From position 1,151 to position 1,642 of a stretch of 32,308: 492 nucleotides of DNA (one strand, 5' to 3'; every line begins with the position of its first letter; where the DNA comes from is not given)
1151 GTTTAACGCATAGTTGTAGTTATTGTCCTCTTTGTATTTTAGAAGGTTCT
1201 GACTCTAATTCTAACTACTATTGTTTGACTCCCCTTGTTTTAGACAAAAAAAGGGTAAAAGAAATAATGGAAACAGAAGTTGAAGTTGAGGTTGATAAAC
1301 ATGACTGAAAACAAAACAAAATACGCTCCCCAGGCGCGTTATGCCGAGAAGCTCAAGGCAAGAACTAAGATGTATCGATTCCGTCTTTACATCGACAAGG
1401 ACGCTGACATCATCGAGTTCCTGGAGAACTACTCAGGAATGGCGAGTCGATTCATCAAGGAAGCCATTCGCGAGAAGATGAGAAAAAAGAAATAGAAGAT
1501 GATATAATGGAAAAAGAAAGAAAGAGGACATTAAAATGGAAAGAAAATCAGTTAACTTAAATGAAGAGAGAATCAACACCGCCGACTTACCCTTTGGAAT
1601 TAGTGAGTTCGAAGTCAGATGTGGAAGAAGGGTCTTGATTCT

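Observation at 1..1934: Nine-gene ORFan operon in the moron slot, transcribed against the late genes and insulated by its own promoter and terminator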

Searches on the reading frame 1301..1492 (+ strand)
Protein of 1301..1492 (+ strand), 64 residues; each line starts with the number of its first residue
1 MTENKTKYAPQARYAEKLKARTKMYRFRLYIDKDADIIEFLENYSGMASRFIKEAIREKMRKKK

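Call 5: search_protein_families(library=pfam, proteins=[window:1301-1492:+], max_evalue=1)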
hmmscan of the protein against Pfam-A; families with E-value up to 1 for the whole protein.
window:1301-1492:+ (64 aa): 0 families

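Call 6: search_protein_families(library=phrogs, proteins=[window:1301-1492:+], max_evalue=1)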
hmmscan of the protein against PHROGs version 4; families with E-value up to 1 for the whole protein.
window:1301-1492:+ (64 aa): 2 families
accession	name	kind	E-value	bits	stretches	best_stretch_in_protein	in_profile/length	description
phrog_8400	-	unknown function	0.0012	19.8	1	11-62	6-56/56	-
phrog_17782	-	unknown function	0.022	16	1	1-58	1-58/66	-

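Call 8: search_protein_families(library=padloc, proteins=[window:1301-1492:+], max_evalue=1)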
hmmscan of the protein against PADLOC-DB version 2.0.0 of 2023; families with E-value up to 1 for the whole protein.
window:1301-1492:+ (64 aa): 0 families

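Call 44: find_homologous_proteins(query=window:1301-1492:+, max_evalue=0.01)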
Query window:1301-1492:+ (64 aa): 5 proteins with E <= 0.01 among 6 candidates.
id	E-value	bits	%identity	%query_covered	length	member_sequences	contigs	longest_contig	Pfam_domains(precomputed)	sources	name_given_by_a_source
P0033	1.8e-32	127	98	100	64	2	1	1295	-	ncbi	-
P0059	2.0e-32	127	98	100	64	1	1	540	-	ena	-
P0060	4.7e-32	125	98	100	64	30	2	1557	-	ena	-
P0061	3.7e-31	123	97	100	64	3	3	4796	-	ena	-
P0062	1.2e-30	121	95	100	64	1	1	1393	-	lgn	-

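Call 46: search_solved_structures(query=window:1301-1492:+, max_evalue=10, show_alignments=3)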
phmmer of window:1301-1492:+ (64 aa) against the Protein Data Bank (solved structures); distinct sequences matched with E-value up to 10: 1.
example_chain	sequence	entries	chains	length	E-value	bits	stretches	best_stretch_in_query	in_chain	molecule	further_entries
1v4a_A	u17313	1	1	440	0.69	14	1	12-53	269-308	Glutamate-ammonia-ligase adenylyltransferase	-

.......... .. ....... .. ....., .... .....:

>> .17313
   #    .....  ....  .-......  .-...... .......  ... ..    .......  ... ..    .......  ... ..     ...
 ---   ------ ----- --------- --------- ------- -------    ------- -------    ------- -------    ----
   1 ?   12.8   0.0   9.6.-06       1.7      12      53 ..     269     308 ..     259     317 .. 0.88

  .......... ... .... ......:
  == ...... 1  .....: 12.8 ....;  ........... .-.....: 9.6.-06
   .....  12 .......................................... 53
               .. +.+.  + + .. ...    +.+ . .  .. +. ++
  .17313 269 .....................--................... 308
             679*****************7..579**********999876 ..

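Call 47: search_protein_families(library=ncbifam, proteins=[window:1301-1492:+], max_evalue=1)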
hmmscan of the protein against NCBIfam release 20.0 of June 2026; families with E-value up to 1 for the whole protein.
window:1301-1492:+ (64 aa): 0 families

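Call 64: predict_structure(alignment_id=A3)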
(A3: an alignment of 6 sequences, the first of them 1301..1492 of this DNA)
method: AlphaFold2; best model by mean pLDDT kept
length: 64 residues; sequences in the alignment: 6
mean_pLDDT: 68.5   pTM: 0.42
mean pLDDT of the five models: 68.5, 67.5, 58.7, 55.6, 55.5
residues with pLDDT >= 90: 0; 70-90: 31; 50-70: 26; < 50: 7
segments of 3 or more residues with pLDDT < 50: 4-8
pLDDT, mean of each block of 10 residues (from residue 1): 48 64 57 75 79 85 74
secondary structure, 60 per line:
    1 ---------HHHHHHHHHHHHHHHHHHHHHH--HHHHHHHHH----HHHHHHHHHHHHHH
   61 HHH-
elements in order: H10-31 H34-42 H47-63

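Call 70: fold_search(model_id=the predicted structure, library=pdb)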
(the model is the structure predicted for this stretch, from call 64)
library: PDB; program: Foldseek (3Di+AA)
matches with E <= 10: 14; with E <= 0.001: 0
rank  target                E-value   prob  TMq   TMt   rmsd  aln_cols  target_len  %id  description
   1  1wu9_B                4.6e+00  0.15  0.47  0.45   6.5        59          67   14  Crystal structure of the C-terminal domain of the end-binding protein 1 (EB1) (released 2005-02-01)
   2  1yig_A                5.0e+00  0.14  0.46  0.45   6.2        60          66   12  Crystal Structure of the Human EB1 C-terminal Dimerization Domain (released 2005-03-08)
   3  5h77_B                5.3e+00  0.06  0.28  0.23  11.1        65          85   14  Crystal structure of the PKA-protein A fusion protein (released 2017-06-28)
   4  5mps_R                6.6e+00  0.06  0.35  0.23   9.1        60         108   20  Structure of a spliceosome remodeled for exon ligation (released 2017-01-18)
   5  2wy7_Q                7.1e+00  0.10  0.34  0.33   4.7        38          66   13  Staphylococcus aureus complement subversion protein Sbi-IV in complex with complement fragment C3d revealing an altern (released 2010-12-01)
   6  7s5k_E                7.1e+00  0.04  0.28  0.28   4.6        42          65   24  M. xanthus ferritin-like protein EncB (released 2022-02-02)
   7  8slb_A                8.2e+00  0.15  0.45  0.13   3.2        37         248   14  X-ray structure of CorA N-terminal domain in complex with conformation-specific synthetic antibody C12 (released 2023-06-07)
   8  6rmu_D                8.2e+00  0.11  0.39  0.38   4.1        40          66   15  Crystal structure of disulphide-linked human C3d dimer in complex with Staphylococcus aureus complement subversion pro (released 2020-11-18)
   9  7s5c_F                8.2e+00  0.04  0.28  0.30   4.6        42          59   24  M. xanthus ferritin-like protein EncB (released 2022-02-02)
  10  9e84_D                8.8e+00  0.06  0.37  0.04   7.7        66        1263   20  De Novo Mycobacterium tuberculosis transcription initiation promoter complex with 6-mer RNA and disordered Sigma-A reg (released 2025-10-01)
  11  7x7n_D                9.4e+00  0.08  0.33  0.47   2.7        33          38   24  3D model of the 3-RBD up single trimeric spike protein of SARS-CoV2 in the presence of synthetic peptide SIH-5. (released 2022-04-27)
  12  3j9w_AT               9.4e+00  0.08  0.41  0.32   8.0        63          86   10  Cryo-EM structure of the Bacillus subtilis MifM-stalled ribosome complex (released 2015-04-29)
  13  6r7x_A                9.4e+00  0.07  0.36  0.06   5.2        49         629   14  CryoEM structure of calcium-bound human TMEM16K / Anoctamin 10 in detergent (2mM Ca2+, closed form) (released 2019-05-01)
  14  9ebx                  9.4e+00  0.04  0.33  0.06  10.6        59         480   17  Chimeric fluorescence biosensor formed from a lactate-binding protein and GFP (released 2025-03-19)
